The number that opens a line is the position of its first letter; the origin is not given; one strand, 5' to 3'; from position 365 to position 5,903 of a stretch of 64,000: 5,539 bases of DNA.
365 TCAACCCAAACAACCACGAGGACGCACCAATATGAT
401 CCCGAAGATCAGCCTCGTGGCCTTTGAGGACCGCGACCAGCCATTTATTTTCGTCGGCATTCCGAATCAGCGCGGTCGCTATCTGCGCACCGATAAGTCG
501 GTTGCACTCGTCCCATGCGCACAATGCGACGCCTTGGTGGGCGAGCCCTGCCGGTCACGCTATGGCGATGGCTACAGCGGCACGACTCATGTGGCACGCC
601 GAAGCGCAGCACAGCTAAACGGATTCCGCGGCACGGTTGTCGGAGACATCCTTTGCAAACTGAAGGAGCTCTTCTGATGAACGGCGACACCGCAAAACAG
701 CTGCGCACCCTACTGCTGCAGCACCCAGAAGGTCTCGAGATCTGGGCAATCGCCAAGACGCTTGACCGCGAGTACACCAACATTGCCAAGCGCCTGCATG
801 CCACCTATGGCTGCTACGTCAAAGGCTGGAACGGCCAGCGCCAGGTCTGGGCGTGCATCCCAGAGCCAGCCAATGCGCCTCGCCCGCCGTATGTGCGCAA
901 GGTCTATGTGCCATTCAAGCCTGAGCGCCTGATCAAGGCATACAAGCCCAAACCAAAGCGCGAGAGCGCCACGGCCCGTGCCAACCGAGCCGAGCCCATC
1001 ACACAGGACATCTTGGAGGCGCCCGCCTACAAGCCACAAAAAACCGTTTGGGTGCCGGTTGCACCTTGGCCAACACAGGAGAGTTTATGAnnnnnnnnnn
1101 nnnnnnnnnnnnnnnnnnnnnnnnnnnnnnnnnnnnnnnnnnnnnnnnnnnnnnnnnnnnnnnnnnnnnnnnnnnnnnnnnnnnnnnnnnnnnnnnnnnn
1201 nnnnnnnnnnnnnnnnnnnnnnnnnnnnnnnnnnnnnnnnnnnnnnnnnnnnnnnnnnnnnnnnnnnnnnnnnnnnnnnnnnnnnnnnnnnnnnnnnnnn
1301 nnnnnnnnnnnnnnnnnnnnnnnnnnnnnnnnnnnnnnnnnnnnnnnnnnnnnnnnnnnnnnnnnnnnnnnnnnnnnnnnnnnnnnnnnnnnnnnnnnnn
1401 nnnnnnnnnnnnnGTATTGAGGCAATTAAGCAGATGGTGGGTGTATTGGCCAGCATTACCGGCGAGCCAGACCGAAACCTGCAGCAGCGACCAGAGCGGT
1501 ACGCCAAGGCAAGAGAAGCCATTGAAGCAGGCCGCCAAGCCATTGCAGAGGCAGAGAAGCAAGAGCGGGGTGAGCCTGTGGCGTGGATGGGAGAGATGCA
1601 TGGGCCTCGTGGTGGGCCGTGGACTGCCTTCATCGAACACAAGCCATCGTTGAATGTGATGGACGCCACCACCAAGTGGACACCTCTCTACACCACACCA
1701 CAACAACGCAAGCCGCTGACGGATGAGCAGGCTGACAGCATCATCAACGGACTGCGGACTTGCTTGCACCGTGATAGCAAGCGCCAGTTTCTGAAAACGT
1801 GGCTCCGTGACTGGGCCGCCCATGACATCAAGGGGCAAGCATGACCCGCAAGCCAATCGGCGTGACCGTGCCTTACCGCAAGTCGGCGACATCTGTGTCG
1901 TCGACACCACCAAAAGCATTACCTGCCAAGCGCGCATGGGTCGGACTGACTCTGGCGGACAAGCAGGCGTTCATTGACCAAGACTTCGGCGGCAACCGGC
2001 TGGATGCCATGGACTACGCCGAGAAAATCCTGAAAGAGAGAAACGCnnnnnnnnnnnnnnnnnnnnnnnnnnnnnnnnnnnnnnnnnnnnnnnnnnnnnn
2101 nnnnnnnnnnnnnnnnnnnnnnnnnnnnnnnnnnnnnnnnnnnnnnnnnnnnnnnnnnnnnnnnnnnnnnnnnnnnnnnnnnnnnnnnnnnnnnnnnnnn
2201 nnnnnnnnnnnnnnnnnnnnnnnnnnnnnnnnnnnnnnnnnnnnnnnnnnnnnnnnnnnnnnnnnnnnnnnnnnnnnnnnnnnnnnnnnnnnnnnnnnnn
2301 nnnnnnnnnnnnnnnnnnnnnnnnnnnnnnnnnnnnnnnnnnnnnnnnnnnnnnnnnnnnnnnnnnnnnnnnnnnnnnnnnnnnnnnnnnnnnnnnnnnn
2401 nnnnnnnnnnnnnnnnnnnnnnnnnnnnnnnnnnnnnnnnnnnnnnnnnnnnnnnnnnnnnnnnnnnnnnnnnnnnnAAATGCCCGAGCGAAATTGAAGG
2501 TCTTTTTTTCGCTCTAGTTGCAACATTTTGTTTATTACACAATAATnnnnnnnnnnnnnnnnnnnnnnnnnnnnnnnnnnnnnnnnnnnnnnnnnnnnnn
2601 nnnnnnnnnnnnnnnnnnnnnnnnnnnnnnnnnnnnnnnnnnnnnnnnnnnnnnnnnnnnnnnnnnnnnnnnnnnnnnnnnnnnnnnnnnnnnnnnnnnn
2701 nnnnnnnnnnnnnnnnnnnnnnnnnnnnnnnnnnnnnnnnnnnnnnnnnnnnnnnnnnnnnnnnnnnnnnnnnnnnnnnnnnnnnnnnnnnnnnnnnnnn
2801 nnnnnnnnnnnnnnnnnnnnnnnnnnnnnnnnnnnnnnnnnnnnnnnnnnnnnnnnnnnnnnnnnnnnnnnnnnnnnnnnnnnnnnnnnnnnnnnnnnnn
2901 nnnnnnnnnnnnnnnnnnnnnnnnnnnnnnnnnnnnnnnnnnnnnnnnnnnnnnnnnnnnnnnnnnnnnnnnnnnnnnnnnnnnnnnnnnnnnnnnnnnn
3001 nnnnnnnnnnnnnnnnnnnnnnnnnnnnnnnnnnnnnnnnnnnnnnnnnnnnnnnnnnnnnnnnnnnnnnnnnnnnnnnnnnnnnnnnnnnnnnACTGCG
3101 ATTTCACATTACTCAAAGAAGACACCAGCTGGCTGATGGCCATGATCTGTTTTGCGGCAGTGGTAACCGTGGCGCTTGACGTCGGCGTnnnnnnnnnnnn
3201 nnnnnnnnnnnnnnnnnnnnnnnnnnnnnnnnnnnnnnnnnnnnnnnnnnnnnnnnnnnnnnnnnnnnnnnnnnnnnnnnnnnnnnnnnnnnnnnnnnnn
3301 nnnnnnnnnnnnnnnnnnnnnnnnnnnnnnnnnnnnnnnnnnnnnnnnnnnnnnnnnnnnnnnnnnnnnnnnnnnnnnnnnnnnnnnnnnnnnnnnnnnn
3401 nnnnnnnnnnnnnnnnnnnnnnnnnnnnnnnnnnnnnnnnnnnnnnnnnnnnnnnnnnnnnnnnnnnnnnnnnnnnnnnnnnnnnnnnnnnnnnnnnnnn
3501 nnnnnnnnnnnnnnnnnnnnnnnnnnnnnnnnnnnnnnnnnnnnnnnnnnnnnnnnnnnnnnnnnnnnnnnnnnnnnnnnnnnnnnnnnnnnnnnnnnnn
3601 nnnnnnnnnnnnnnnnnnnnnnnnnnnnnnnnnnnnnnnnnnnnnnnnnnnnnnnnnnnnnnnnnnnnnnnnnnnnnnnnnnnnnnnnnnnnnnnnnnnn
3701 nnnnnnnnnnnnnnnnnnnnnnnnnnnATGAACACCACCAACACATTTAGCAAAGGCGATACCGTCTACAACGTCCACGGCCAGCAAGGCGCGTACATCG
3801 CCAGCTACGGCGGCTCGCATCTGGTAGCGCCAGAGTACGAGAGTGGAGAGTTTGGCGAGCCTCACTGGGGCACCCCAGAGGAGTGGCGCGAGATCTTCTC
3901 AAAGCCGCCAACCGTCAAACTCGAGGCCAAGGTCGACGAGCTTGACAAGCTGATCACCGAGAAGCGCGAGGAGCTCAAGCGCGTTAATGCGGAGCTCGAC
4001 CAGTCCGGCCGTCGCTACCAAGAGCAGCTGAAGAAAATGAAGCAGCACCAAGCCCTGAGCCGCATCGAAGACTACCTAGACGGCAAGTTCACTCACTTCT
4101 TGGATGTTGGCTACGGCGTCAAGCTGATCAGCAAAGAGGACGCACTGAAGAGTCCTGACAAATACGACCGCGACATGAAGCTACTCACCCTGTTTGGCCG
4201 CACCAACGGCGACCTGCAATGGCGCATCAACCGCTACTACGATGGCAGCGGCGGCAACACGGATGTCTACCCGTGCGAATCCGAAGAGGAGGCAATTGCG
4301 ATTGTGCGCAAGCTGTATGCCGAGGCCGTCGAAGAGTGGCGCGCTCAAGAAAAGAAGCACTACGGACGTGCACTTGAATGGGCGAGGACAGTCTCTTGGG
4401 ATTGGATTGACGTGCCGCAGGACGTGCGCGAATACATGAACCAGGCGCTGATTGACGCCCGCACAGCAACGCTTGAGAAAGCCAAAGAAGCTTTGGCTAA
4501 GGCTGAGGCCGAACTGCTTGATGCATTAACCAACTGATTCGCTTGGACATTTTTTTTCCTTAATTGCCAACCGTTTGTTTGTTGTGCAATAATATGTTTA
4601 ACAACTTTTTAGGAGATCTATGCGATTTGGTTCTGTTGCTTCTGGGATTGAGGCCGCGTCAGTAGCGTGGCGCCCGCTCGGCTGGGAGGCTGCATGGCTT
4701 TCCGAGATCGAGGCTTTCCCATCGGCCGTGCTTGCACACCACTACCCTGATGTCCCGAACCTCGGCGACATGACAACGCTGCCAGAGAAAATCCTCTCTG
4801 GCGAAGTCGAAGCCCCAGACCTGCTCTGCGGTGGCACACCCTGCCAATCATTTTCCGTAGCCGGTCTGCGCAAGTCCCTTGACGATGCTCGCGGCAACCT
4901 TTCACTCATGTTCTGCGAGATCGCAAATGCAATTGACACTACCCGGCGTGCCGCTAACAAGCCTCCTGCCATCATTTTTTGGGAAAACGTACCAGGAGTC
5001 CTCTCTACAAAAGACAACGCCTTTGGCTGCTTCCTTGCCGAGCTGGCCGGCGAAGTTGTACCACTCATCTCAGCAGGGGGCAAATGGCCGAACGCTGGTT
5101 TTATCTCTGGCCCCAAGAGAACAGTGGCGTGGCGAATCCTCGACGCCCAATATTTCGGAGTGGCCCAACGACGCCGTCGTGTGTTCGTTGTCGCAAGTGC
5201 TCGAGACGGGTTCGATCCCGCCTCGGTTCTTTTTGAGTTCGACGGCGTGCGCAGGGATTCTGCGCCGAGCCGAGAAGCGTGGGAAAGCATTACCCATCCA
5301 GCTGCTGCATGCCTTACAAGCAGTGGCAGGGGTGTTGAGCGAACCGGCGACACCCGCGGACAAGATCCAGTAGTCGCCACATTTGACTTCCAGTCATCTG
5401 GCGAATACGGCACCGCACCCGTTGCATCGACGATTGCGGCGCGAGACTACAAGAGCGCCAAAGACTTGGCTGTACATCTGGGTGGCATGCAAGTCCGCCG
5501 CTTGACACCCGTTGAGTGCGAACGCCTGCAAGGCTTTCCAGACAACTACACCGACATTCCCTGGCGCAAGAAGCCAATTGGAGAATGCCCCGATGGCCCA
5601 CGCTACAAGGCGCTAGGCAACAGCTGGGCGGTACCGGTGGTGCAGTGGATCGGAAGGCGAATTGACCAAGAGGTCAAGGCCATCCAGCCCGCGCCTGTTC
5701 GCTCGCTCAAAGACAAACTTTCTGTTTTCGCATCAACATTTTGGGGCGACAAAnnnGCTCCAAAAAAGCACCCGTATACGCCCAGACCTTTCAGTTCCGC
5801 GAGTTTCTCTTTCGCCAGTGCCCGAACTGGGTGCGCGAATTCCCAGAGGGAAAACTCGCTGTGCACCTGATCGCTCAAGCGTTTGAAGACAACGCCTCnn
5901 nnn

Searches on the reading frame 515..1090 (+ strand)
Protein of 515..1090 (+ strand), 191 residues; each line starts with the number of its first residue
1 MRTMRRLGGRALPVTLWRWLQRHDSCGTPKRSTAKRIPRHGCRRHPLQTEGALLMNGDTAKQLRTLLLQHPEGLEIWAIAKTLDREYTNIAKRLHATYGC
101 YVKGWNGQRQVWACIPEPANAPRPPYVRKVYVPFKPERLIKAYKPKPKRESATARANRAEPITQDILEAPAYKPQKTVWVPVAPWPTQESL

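Call 31: search_protein_families(library=pfam, proteins=[window:515-1087:+], max_evalue=0.001)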
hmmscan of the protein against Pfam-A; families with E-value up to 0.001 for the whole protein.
window:515-1087:+ (191 aa): 0 families

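Call 47: search_protein_families(library=phrogs, proteins=[window:515-1087:+], max_evalue=0.001)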
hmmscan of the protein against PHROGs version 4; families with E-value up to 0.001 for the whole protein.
window:515-1087:+ (191 aa): 0 families

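Call 79: find_encoding_contigs(protein=window:515-1090:+, flank=10000, max_places=1)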
Protein window:515-1090:+ (191 aa): no gene with exactly this product is on record in the collection.

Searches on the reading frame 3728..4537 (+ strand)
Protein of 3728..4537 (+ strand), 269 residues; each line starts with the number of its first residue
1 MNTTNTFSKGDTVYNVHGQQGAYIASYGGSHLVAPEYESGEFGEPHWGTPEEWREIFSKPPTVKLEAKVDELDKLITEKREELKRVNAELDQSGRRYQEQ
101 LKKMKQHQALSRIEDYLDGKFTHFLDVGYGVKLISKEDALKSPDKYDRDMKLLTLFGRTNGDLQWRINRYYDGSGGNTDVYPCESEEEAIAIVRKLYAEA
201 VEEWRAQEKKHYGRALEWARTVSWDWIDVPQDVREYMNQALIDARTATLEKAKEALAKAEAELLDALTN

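Call 31: search_protein_families(library=pfam, proteins=[window:3728-4534:+], max_evalue=0.001)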
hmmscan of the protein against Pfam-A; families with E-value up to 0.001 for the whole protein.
window:3728-4534:+ (269 aa): 0 families

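Call 47: search_protein_families(library=phrogs, proteins=[window:3728-4534:+], max_evalue=0.001)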
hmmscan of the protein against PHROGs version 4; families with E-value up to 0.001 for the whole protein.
window:3728-4534:+ (269 aa): 1 family
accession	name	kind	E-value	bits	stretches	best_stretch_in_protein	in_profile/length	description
phrog_16901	-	unknown function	2e-19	71.5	1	64-262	74-266/275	-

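Call 81: find_encoding_contigs(protein=window:3728-4537:+, flank=10000, max_places=1)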
Protein window:3728-4537:+ (269 aa): 1 contig read that carries it; 1 place shown.
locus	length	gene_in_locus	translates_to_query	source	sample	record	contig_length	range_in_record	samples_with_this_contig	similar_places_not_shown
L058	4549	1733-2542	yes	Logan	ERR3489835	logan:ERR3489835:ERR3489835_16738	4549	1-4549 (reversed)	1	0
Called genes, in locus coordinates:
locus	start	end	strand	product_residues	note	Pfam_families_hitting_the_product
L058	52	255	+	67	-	-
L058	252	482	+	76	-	-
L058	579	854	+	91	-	-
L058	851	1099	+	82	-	-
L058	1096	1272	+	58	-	-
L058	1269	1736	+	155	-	-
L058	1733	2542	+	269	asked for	-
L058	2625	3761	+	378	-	PF00145:DNA_methylase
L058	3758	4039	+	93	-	-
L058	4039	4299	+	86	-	-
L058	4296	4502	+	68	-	PF14090:HTH_39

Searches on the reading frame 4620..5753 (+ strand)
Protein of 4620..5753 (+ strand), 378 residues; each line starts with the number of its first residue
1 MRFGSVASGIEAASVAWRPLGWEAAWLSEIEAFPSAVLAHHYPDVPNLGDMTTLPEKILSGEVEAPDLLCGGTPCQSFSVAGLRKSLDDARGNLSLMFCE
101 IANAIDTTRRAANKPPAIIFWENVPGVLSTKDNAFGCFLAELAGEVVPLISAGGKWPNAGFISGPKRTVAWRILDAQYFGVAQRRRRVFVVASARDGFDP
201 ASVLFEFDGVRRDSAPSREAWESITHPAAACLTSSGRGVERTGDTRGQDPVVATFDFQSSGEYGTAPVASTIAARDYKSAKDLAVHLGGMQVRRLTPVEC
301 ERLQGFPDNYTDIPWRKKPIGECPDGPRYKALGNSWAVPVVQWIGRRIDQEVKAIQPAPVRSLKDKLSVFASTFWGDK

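Call 31: search_protein_families(library=pfam, proteins=[window:4620-5753:+], max_evalue=0.001)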
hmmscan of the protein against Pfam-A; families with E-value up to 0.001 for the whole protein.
window:4620-5753:+ (378 aa): 1 family
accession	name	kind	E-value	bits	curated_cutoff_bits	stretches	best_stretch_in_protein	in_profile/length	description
PF00145.23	DNA_methylase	-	1.4e-37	130.3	22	2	1-138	1-126/324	C-5 cytosine-specific DNA methylase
